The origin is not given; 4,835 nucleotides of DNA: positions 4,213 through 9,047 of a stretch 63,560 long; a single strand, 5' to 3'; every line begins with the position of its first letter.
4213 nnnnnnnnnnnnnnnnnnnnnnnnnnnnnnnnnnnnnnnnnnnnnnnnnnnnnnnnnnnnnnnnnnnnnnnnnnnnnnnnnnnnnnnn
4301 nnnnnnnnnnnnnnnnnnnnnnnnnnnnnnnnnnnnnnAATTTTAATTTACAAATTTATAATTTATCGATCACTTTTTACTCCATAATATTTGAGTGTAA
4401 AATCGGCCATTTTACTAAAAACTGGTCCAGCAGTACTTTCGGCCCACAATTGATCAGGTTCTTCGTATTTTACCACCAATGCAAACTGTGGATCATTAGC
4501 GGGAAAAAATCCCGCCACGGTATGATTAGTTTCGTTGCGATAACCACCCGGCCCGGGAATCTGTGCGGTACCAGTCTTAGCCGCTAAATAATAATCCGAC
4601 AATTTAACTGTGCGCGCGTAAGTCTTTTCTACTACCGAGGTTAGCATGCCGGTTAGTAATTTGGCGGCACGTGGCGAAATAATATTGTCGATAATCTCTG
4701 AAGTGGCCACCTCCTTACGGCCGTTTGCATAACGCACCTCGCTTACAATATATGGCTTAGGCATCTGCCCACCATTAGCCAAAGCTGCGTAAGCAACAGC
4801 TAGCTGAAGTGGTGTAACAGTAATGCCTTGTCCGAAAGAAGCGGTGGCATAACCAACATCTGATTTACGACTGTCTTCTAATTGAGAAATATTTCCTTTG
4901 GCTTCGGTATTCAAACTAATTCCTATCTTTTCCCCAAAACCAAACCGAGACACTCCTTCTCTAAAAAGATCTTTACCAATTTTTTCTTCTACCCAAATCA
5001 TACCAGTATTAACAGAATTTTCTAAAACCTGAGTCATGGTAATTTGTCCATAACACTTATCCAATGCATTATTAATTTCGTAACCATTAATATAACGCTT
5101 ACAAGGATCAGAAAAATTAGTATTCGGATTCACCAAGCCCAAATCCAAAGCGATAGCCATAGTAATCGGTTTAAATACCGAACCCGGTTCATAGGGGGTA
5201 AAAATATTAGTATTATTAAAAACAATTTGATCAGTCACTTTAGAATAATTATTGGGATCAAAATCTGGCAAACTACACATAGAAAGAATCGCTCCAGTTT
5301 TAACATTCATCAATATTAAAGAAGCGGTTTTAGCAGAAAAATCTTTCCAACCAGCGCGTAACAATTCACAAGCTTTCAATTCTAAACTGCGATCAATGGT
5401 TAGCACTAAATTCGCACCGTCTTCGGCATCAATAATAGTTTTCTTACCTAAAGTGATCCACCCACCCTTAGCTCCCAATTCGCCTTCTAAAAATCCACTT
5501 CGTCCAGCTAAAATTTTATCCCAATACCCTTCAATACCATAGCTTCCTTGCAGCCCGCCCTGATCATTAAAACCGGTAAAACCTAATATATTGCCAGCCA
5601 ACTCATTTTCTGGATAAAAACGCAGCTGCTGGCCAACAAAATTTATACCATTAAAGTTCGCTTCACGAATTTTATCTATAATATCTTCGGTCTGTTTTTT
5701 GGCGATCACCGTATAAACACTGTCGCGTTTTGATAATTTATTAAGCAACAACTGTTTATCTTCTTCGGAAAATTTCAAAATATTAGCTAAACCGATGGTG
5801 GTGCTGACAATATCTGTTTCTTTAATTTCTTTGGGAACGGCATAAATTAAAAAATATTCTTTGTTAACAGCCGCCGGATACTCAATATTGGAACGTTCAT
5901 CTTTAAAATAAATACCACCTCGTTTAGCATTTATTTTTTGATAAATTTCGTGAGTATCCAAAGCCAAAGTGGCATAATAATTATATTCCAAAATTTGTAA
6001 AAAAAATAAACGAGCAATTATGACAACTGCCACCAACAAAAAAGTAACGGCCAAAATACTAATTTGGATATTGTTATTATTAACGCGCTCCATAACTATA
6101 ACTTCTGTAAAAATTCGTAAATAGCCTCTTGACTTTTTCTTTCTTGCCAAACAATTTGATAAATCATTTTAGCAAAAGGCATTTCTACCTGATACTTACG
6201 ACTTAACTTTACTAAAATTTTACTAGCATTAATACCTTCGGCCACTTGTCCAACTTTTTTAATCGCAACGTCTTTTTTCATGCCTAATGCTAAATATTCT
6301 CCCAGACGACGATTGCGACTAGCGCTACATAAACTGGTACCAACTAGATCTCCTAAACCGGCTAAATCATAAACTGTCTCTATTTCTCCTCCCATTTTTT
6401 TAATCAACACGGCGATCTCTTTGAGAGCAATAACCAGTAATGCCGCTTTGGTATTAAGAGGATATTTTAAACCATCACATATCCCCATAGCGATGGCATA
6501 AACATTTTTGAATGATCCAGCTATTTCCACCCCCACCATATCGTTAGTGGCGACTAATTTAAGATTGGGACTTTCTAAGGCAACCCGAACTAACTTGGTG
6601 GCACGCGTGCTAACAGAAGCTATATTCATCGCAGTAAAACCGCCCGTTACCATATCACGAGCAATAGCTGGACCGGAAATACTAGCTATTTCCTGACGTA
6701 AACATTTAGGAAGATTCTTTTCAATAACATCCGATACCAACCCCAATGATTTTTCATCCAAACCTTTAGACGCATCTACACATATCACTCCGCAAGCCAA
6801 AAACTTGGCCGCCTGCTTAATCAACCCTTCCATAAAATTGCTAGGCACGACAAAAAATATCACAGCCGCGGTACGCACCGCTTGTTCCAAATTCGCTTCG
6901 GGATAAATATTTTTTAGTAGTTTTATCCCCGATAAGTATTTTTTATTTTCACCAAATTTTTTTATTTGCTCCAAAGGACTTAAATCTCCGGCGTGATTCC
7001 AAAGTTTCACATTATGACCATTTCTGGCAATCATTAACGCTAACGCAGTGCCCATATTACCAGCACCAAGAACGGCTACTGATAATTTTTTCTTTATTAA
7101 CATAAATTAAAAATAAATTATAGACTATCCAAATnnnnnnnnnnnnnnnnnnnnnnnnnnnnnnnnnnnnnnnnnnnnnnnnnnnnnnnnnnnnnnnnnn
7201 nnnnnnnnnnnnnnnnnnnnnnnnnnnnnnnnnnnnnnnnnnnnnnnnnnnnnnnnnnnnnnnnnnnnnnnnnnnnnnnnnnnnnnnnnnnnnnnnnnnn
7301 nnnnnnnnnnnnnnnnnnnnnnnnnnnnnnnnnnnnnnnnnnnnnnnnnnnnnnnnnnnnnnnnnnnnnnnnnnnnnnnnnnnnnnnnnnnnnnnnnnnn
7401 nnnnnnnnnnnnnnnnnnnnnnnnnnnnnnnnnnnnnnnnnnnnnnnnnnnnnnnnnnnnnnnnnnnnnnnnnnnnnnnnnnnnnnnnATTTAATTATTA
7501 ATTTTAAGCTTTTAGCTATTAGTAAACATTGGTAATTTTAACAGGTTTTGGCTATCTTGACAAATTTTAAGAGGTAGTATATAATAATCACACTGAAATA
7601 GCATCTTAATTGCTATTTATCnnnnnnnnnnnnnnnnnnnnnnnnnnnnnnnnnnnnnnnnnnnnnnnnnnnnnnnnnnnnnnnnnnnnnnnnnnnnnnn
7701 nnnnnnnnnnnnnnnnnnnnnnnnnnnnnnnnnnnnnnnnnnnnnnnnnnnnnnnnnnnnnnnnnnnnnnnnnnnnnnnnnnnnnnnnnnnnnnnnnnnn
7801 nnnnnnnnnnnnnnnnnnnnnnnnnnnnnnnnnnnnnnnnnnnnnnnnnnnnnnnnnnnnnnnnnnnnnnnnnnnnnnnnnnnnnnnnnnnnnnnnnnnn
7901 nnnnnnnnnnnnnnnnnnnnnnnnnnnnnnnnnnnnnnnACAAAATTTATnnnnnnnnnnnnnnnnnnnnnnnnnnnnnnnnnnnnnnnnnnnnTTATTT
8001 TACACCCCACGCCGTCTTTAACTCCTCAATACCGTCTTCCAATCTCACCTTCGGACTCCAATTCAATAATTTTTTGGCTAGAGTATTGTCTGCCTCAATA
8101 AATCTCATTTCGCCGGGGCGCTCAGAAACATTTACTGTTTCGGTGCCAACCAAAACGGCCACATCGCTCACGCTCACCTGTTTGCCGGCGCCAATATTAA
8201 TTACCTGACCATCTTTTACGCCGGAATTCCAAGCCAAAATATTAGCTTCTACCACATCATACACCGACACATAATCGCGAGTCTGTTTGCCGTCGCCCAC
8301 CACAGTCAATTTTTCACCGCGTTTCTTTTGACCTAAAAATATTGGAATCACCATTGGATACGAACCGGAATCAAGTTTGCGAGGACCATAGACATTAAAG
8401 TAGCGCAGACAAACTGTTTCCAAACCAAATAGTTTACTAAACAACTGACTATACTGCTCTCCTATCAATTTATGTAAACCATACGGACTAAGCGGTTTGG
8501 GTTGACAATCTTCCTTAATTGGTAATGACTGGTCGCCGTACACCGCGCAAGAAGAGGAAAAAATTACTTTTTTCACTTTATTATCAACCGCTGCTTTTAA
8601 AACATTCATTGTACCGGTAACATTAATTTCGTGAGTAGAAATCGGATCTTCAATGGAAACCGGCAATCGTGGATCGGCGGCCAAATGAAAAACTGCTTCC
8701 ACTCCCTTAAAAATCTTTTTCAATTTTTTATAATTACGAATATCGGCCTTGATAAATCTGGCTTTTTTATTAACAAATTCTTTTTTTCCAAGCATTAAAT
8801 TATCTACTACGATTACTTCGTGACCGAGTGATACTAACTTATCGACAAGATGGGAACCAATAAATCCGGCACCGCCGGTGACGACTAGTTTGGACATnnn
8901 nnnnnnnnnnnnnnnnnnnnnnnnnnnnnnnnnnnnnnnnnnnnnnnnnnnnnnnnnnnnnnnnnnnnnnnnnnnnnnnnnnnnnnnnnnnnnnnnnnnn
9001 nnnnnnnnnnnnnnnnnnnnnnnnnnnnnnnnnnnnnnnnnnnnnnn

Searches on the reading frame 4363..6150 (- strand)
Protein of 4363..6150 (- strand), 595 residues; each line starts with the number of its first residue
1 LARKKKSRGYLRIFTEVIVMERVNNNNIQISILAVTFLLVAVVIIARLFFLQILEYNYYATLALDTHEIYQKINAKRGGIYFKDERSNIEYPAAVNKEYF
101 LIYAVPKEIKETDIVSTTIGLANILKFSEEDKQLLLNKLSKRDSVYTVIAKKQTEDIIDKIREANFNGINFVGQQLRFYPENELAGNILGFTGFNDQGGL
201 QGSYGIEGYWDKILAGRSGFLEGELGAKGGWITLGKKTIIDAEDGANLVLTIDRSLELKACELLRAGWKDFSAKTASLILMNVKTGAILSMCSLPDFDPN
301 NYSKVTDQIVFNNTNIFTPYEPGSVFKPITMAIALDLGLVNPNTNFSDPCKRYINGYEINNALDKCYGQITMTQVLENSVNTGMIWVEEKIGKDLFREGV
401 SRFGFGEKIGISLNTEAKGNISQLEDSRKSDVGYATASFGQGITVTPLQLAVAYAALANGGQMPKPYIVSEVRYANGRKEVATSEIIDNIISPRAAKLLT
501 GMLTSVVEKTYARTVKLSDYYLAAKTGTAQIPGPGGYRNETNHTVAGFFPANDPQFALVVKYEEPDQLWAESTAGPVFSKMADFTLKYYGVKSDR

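Call 17: search_protein_families(library=pfam, proteins=[window:4363-6150:-], max_evalue=0.001)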
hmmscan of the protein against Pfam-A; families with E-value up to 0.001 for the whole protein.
window:4363-6150:- (595 aa): 2 families
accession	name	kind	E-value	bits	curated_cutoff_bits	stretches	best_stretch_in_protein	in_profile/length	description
PF00905.27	Transpeptidase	-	2.7e-71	240.6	22.1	1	277-581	2-297/299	Penicillin binding protein transpeptidase domain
PF03717.20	PBP_dimer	-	3.3e-11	44.4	24.4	1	73-229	2-173/180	Penicillin-binding Protein dimerisation domain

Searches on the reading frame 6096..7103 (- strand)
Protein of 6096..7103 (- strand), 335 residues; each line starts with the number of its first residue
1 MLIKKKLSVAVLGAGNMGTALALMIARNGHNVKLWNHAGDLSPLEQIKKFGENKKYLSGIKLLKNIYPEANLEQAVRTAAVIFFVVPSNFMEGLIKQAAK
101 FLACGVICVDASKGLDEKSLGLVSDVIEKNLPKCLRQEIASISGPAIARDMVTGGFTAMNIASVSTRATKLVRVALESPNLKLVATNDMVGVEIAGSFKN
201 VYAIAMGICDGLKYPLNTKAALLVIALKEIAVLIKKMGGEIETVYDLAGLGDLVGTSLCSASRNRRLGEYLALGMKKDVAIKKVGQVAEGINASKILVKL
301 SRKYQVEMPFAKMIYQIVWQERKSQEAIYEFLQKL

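Call 17: search_protein_families(library=pfam, proteins=[window:6096-7103:-], max_evalue=0.001)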
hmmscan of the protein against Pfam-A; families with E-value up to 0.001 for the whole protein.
window:6096-7103:- (335 aa): 8 families
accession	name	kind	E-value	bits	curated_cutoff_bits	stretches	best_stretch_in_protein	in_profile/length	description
PF07479.19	NAD_Gly3P_dh_C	-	7.2e-45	153.1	25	1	188-328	1-141/142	NAD-dependent glycerol-3-phosphate dehydrogenase C-terminus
PF01210.29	NAD_Gly3P_dh_N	-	3.4e-38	131.5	23.1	1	9-165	2-154/158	NAD-dependent glycerol-3-phosphate dehydrogenase N-terminus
PF20618.3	GPD_NAD_C_bact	-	4.3e-16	59.7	27.6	1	248-314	1-66/66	Bacterial GPD, NAD-dependent C-terminal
PF03807.23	F420_oxidored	-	4.8e-09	37.1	21.6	1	9-112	2-92/94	NADP oxidoreductase coenzyme F420-dependent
PF03446.21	NAD_binding_2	-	2.5e-07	31.3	21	1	9-113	2-94/161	NAD binding domain of 6-phosphogluconate dehydrogenase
PF02558.23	ApbA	-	1.1e-05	25.5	22.2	1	9-105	1-93/150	Ketopantoate reductase PanE/ApbA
PF10727.15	Rossmann-like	-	8.7e-05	22.7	23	0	4-101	12-95/131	Rossmann-like domain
PF02737.24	3HCDH_N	-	0.00013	22.4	22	1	8-40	1-33/180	3-hydroxyacyl-CoA dehydrogenase, NAD binding domain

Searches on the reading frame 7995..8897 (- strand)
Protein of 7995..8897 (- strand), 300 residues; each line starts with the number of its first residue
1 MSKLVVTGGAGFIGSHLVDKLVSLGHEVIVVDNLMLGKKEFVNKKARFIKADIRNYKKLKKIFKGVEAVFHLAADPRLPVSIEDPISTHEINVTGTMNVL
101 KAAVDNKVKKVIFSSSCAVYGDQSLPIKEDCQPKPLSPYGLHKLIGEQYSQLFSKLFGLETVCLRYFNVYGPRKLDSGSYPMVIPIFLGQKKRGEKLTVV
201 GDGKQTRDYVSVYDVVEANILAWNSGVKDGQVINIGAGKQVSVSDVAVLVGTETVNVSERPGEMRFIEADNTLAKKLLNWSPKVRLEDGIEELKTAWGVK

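Call 17: search_protein_families(library=pfam, proteins=[window:7995-8897:-], max_evalue=0.001)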
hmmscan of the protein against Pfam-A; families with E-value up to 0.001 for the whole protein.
window:7995-8897:- (300 aa): 10 families
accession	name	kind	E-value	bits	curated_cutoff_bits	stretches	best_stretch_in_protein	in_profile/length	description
PF01370.27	Epimerase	-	3e-63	213.9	20.9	1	5-236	2-240/240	NAD dependent epimerase/dehydratase family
PF16363.11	GDP_Man_Dehyd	-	5e-53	181.1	27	1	6-292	2-331/332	GDP-mannose 4,6 dehydratase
PF01073.25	3Beta_HSD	-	1.9e-28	99.8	22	1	5-224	1-230/280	3-beta hydroxysteroid dehydrogenase/isomerase family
PF02719.21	Polysacc_synt_2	-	1.2e-23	84.2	20.2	1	5-249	2-242/293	Polysaccharide biosynthesis protein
PF04321.23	RmlD_sub_bind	-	7.6e-14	51.9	27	1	3-202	2-178/287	RmlD substrate binding domain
PF13460.12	NAD_binding_10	-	9.1e-12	45.7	27.2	1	8-123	1-105/184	NAD(P)H-binding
PF07993.18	NAD_binding_4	-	3.8e-11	43.1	20.1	1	57-136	80-157/258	Male sterility protein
PF05368.20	NmrA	-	3.7e-09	37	27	1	2-116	3-107/298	NmrA-like family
PF00106.31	adh_short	-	9.2e-06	25.7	26.6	1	5-69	4-74/195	short chain dehydrogenase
PF03435.24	Sacchrp_dh_NADP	-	0.00081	20.2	25.1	0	9-75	5-78/129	Saccharopine dehydrogenase NADP binding domain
